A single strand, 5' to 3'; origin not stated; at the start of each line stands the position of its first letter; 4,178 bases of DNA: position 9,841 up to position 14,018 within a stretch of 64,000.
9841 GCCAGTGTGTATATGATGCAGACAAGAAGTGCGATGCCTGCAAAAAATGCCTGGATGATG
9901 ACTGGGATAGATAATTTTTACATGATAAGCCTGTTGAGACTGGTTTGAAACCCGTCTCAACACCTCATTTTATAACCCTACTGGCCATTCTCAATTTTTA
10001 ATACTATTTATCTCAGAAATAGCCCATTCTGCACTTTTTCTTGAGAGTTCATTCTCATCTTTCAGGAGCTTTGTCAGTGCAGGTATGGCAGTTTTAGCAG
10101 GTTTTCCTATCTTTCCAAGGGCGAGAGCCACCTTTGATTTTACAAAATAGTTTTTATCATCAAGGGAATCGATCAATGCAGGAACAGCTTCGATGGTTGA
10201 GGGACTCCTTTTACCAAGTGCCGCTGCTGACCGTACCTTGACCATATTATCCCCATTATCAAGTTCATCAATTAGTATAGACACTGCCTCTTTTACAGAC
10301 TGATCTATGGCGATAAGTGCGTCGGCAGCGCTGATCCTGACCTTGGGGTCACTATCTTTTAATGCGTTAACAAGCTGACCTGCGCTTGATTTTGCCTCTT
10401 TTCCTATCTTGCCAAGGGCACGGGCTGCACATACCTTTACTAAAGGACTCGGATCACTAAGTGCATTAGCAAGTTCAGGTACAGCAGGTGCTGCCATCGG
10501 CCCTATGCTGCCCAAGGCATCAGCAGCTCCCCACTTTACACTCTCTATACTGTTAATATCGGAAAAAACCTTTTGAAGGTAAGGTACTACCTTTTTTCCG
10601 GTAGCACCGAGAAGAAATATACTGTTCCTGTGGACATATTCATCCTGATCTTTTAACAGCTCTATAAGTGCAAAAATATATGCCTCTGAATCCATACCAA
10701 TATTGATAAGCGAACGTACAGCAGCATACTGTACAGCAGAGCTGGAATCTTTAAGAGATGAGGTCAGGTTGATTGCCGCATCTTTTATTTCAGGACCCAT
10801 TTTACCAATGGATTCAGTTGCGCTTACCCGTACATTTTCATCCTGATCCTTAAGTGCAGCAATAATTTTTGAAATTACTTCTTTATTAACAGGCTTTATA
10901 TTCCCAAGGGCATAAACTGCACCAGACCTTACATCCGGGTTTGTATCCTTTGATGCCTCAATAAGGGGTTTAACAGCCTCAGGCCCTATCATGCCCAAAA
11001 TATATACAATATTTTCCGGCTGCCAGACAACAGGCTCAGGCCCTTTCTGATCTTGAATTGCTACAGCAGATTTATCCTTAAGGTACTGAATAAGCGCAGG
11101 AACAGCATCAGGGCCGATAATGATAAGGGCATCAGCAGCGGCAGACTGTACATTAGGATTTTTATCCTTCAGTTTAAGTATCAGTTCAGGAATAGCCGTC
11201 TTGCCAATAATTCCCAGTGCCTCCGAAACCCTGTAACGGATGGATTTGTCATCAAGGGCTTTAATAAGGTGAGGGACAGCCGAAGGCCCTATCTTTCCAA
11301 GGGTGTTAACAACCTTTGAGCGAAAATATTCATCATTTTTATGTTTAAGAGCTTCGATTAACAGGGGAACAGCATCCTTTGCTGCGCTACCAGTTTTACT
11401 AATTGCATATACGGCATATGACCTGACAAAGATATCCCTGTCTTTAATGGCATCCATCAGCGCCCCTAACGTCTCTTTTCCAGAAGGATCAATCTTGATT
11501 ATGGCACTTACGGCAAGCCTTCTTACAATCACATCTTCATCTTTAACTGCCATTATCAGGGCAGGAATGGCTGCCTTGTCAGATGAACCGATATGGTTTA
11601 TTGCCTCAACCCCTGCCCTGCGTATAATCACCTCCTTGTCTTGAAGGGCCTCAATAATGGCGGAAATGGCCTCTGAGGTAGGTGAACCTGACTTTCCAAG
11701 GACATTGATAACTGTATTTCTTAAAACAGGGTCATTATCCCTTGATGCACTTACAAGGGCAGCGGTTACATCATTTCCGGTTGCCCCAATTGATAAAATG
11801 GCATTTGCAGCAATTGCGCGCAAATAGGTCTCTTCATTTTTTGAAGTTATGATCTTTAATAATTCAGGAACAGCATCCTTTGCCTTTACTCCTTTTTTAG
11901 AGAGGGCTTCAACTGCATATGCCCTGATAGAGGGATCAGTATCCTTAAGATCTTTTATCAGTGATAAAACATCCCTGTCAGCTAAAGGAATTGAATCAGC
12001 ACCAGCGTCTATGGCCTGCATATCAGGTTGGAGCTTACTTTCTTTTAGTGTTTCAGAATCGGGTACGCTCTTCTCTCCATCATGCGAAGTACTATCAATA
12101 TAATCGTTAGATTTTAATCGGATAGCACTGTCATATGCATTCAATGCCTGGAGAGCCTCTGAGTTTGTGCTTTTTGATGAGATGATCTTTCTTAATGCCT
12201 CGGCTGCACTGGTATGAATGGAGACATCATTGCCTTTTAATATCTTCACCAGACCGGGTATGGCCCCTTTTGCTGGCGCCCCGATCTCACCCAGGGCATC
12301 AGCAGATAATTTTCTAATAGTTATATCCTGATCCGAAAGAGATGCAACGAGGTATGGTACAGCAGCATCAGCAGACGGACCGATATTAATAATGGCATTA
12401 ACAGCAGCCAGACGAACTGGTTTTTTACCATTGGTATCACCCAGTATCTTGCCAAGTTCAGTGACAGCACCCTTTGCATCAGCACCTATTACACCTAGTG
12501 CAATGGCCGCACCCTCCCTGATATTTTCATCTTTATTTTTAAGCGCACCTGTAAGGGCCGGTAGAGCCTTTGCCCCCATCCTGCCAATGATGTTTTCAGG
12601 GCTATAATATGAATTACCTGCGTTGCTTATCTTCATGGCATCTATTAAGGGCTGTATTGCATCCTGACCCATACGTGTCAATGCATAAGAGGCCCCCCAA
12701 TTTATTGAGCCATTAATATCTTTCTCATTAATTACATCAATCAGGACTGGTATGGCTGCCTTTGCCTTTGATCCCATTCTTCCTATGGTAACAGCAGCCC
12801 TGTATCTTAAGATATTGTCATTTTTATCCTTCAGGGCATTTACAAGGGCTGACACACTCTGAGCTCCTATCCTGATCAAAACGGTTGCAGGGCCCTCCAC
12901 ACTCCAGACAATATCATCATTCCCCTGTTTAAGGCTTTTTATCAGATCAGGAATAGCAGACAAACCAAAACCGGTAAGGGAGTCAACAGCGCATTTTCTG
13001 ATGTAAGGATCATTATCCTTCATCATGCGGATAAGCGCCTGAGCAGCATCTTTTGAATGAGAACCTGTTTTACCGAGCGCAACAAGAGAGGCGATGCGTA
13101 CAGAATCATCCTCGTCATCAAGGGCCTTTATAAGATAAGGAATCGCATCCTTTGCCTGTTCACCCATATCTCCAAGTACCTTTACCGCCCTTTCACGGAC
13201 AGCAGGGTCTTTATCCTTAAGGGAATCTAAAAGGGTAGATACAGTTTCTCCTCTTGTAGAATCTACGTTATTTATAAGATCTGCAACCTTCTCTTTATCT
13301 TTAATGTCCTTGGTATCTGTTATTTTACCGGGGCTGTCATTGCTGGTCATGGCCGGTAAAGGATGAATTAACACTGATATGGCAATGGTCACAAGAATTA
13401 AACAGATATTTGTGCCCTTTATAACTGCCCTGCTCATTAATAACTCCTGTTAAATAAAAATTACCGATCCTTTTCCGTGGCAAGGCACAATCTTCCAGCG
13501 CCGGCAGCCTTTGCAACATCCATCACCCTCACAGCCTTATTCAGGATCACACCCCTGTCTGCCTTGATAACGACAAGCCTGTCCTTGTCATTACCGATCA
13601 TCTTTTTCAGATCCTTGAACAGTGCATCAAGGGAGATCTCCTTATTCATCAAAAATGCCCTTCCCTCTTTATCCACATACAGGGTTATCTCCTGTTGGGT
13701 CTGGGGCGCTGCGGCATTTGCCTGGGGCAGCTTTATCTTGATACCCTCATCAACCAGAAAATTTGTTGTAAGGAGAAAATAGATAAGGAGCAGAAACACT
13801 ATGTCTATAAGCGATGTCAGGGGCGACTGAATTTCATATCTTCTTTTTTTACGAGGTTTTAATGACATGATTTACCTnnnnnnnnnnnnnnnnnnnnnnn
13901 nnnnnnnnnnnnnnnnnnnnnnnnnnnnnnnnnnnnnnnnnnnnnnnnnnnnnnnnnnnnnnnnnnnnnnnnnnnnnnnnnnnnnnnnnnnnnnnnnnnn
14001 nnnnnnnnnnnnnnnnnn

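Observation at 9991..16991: Non-canonical Ton-like motor operon: tonB - DxDxDG-repeat protein - exbB - exbD - 1148-aa HEAT-repeat protein, without any TonB-dependent receptor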

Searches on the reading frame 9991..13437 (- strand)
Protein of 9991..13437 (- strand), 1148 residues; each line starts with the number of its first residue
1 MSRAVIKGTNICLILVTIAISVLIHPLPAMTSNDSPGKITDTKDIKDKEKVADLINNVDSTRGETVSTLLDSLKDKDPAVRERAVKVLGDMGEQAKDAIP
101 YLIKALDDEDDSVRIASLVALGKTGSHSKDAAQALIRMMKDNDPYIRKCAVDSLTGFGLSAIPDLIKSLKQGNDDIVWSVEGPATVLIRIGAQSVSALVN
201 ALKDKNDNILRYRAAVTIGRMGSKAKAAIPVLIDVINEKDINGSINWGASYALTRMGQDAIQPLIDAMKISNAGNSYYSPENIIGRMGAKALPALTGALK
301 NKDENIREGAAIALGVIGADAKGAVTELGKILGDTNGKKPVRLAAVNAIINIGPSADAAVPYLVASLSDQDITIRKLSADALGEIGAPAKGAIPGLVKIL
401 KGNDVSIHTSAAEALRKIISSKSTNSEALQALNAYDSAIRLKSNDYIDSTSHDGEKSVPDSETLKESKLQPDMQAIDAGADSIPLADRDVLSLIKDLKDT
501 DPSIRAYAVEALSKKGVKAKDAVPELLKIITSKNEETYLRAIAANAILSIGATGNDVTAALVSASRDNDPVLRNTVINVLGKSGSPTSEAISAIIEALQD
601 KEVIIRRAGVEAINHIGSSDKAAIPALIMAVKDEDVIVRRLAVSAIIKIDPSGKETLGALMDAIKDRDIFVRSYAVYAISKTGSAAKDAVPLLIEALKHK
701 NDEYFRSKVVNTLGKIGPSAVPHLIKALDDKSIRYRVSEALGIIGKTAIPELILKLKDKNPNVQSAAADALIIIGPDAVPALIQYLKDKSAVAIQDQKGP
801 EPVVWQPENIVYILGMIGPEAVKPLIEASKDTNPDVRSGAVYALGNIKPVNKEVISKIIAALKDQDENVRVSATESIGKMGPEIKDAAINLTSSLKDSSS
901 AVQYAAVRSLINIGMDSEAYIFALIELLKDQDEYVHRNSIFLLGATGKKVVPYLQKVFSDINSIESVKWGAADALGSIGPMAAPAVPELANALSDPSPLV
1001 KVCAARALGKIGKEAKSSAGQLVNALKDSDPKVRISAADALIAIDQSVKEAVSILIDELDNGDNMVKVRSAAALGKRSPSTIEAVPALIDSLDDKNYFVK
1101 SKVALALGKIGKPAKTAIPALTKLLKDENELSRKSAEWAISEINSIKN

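Call 4: search_protein_families(library=pfam, proteins=[window:9991-13437:-], max_evalue=0.01)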
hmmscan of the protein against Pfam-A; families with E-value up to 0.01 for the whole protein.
window:9991-13437:- (1148 aa): 23 families
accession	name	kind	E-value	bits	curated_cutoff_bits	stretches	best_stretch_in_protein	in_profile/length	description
PF13646.12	HEAT_2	-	9.1e-132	430.1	27.7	15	1054-1140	3-87/88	HEAT repeats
PF02985.28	HEAT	-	1.2e-82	264.3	23.5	2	986-1013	2-29/31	HEAT repeat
PF13513.12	HEAT_EZ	-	3.7e-66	219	27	3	78-123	1-54/55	HEAT-like repeat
PF03130.22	HEAT_PBS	-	1.7e-62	201.1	20.9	1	80-108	1-27/27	PBS lyase HEAT-like repeat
PF01602.26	Adaptin_N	-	7.8e-32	111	37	4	590-718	80-220/524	Adaptin N terminal region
PF00514.29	Arm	-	4.9e-30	103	20.6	0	819-847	11-39/41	Armadillo/beta-catenin-like repeat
PF12717.13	Cnd1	-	9.8e-26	91.2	26.4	0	63-129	20-90/162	non-SMC mitotic condensation complex subunit 1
PF12755.13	Vac14_Fab1_bd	-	3.3e-17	63.3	22.1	0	846-889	20-63/97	Vacuolar 14 Fab1-binding region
PF10363.15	RTP1_C1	-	1.2e-12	48.4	25.9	0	918-958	39-83/112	Required for nuclear transport of RNA pol II C-terminus 1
PF24714.1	TOR1L1_N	-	7.3e-12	45.6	43.3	0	852-910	81-135/281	TORTIFOLIA1 N-terminal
PF20168.4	PDS5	-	9.4e-11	40.7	27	1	65-155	285-385/1053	Sister chromatid cohesion protein PDS5 protein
PF25786.1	HEAT_GCN1_C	-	7e-10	39.6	27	1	64-161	27-128/151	GCN1-like, C-terminal HEAT repeats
PF21581.3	SCD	-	1.1e-09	38.9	27.5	0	72-93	38-59/75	Stromalin conservative domain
PF25767.1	ARM_TBCD_2nd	-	2.2e-07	31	29.7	0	852-882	76-106/245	Tubulin-specific chaperone D-like, ARM repeats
PF23702.2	ARM_ECM29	-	2.5e-05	24.4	27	0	820-911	123-210/212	ECM29, ARM-like repeats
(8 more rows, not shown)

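Call 5: search_protein_families(library=ncbifam, proteins=[window:9991-13437:-], max_evalue=0.01)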
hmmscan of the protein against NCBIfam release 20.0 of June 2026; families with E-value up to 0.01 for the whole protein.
window:9991-13437:- (1148 aa): 9 families
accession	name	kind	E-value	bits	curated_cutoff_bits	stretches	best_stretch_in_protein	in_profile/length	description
NF058502.1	phyc_lyase_CpcE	equivalog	1.6e-52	178.6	330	5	65-178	3-122/260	C-phycocyanin alpha-cysteine-84 phycocyanobilin lyase subunit CpcE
NF010374.0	PRK13800.1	equivalog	7.6e-49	166.7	1196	4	808-1098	611-886/898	fumarate reductase/succinate dehydrogenase flavoprotein subunit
NF045915.1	PhycobilmeDegNblB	equivalog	9.9e-49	165.8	300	5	64-269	4-201/214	phycobilisome degradation protein NblB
NF058515.1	phyc_lyase_CpcF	equivalog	9.6e-32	110.2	220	1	746-789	29-72/200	C-phycocyanin alpha-cysteine-84 phycocyanobilin lyase subunit CpcF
NF045662.1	DVU0298_fam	equivalog_domain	6.8e-26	91.2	75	1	965-1035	126-193/213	DVU0298 family protein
NF007244.0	PRK09687.1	equivalog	7.5e-26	91.1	275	3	526-748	28-254/285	putative lyase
NF058505.1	phyc_lyase_CpeY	equivalog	1.6e-23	82.9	600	3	487-648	46-204/419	C-phycoerythrin alpha-cysteine-82 phycoerythrobilin lyase CpeY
TIGR02270.1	TIGR02270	subfamily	3.3e-22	79.1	206.8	3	987-1137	150-289/410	TIGR02270 family protein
NF058535.1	antiphage_EruA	equivalog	1.2e-06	27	1000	0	498-604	417-527/1318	NACHT domain-containing antiphage protein EruA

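Call 59: search_protein_families(library=padloc, proteins=[window:9991-13437:-], max_evalue=0.001)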
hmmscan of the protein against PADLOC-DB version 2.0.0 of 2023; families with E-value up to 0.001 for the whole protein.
window:9991-13437:- (1148 aa): 4 families
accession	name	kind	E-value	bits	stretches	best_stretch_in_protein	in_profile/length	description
PDLC02919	HEAT-ARM_XIII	-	2.8e-43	145.7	5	493-787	675-951/1972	-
PDLC01150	HEAT_CxxC_PDDEXK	-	3.8e-33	113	4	613-695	14-98/288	HEAT_CxxC_PD-DEXK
PDLC02973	WGR_XIII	-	1.4e-12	45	0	74-155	108-185/973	-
PDLC03760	RT_UG22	-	8.3e-05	19.8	0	495-557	405-455/476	DRT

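Call 89: predict_structure(protein=window:9991-13437:-)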
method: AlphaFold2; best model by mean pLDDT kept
length: 1148 residues; sequences in the alignment: 1
mean_pLDDT: 57.0   pTM: 0.41
mean pLDDT of the five models: 57.0, 54.8, 49.5, 34.2, 32.1
residues with pLDDT >= 90: 0; 70-90: 206; 50-70: 615; < 50: 327
segments of 3 or more residues with pLDDT < 50: 1-71, 172-180, 240-242, 271-276, 318-328, 335-488, 790-809, 848-853, 916-919, 933-935, 944-947, 1078-1087, 1110-1114, 1146-1148
pLDDT, mean of each block of 10 residues (from residue 1): 30 35 26 28 35 37 44 55 60 57 68 68 60 69 59 62 66 44 58 61 63 65 67 67 58 70 74 50 65 68 66 54 48 45 44 44 42 33 35 44 37 40 38 34 25 26 28 34 40 59 64 58 76 77 73 68 77 76 64 68 63 59 62 61 62 63 64 64 63 72 62 71 78 68 73 68 62 66 63 26 37 55 63 59 52 51 54 55 53 60 56 49 51 49 52 63 61 69 76 78 79 77 79 77 65 70 64 55 48 55 56 53 62 59 51
secondary structure, 60 per line:
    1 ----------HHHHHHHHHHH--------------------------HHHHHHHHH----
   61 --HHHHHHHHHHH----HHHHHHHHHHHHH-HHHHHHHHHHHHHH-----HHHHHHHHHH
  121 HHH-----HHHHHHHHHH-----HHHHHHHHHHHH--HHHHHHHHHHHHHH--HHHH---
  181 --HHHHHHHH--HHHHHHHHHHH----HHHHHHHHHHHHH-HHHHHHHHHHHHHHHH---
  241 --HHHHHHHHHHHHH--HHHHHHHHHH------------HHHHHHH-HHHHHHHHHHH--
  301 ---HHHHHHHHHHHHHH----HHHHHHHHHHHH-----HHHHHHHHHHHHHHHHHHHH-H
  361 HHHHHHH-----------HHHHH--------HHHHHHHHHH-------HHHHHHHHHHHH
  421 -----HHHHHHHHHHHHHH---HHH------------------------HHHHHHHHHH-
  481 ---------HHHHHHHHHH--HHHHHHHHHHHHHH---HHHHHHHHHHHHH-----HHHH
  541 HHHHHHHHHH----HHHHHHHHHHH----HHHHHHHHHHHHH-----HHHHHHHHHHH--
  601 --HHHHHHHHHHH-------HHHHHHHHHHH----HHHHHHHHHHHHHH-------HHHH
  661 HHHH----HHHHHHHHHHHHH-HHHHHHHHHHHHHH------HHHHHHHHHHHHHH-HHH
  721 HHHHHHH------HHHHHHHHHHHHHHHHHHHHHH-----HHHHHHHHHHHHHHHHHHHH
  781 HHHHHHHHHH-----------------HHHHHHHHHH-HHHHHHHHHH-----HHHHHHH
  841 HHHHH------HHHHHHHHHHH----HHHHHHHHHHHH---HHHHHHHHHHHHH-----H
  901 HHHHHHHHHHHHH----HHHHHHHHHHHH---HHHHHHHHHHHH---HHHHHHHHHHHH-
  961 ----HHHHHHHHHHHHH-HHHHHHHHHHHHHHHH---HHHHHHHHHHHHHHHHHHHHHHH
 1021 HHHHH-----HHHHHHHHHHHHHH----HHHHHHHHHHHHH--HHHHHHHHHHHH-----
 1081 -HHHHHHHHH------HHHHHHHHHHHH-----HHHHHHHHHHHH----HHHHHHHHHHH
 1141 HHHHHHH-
elements in order (helices of 4 or more, strands of 3 or more residues): H11-21 H48-56 H63-73 H78-90 H92-105 H111-123 H129-138 H144-155 H158-171 H174-177 H183-190 H193-203 H208-220 H222-237 H243-255 H258-267 H280-286 H288-298 H304-317 H322-333 H339-358 H360-367 H379-383 H392-401 H409-420 H426-439 H470-479 H490-499 H502-515 H519-531 H537-550 H555-565 H570-582 H588-598 H603-613 H621-631 H636-649 H657-664 H669-681 H683-696 H703-716 H718-727 H734-755 H761-790 H808-817 H819-828 H834-845 H852-862 H867-878 H882-894 H900-913 H918-929 H933-944 H948-959 H965-977 H979-994 H998-1025 H1031-1044 H1049-1061 H1064-1075 H1082-1090 H1097-1108 H1114-1125 H1130-1147

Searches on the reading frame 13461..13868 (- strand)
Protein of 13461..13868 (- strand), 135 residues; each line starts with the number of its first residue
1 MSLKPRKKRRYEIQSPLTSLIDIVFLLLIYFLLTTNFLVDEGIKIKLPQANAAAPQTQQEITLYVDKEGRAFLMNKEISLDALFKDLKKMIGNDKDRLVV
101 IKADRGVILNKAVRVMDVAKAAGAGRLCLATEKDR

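Call 4: search_protein_families(library=pfam, proteins=[window:13461-13868:-], max_evalue=0.01)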
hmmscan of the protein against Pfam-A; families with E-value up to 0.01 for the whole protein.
window:13461-13868:- (135 aa): 1 family
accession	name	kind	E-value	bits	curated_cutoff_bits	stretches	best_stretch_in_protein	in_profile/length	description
PF02472.21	ExbD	-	3.5e-29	101.9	25.4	1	13-133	6-127/128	Biopolymer transport protein ExbD/TolR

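Call 5: search_protein_families(library=ncbifam, proteins=[window:13461-13868:-], max_evalue=0.01)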
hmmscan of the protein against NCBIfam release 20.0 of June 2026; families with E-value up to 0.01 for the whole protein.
window:13461-13868:- (135 aa): 5 families
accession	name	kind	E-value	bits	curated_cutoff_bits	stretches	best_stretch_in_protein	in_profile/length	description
TIGR02801.1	tolR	equivalog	3.4e-16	60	127.3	1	18-132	8-129/129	protein TolR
NF008429.0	PRK11267.1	equivalog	1.2e-12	48.1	216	1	17-129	20-132/141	TonB system transport protein ExbD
TIGR02803.1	ExbD_1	equivalog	2e-12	47.3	152.95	1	17-129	6-118/122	TonB system transport protein ExbD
TIGR02804.1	ExbD_2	equivalog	2.3e-12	47.4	123.45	1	20-131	9-119/121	TonB system transport protein ExbD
NF008248.0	PRK11024.1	equivalog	0.00055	20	162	1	6-132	5-140/142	colicin uptake protein TolR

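Call 49: search_solved_structures(query=window:13461-13868:-, max_evalue=0.001, show_alignments=2)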
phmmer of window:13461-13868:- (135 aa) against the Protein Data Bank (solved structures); distinct sequences matched with E-value up to 0.001: 3.
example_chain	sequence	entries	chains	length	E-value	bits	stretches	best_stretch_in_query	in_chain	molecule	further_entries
6tyi_Y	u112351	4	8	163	1.2e-07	35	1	17-132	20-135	Biopolymer transport protein ExbD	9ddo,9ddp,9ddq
7ajq_F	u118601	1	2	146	1.8e-06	31.1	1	17-126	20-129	Biopolymer transport protein ExbD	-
2pfu_A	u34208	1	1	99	0.00049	23.3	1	43-132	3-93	Biopolymer transport exbD protein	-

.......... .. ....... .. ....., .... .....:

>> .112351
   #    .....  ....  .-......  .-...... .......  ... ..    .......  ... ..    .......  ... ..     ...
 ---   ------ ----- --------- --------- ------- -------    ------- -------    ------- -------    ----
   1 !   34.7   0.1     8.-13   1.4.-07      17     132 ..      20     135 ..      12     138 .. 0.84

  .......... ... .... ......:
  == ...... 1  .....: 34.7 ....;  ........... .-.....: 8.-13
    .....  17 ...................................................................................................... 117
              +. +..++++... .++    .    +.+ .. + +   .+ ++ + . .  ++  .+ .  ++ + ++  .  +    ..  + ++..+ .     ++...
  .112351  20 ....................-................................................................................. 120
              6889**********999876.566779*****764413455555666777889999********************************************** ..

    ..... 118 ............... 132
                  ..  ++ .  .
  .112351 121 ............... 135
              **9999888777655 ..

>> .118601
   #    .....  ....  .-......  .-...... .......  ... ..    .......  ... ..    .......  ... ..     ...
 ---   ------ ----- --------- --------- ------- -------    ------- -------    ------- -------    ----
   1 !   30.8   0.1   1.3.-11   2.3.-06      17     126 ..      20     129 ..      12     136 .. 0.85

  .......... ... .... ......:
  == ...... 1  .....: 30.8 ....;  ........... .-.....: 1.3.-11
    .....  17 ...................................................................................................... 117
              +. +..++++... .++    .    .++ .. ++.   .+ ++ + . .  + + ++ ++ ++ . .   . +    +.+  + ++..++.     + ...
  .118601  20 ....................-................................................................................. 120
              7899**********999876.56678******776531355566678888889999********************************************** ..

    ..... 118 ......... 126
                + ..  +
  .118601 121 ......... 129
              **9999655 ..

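Call 59: search_protein_families(library=padloc, proteins=[window:13461-13868:-], max_evalue=0.001)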
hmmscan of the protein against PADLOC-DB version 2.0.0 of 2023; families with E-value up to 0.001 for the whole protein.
window:13461-13868:- (135 aa): 0 families
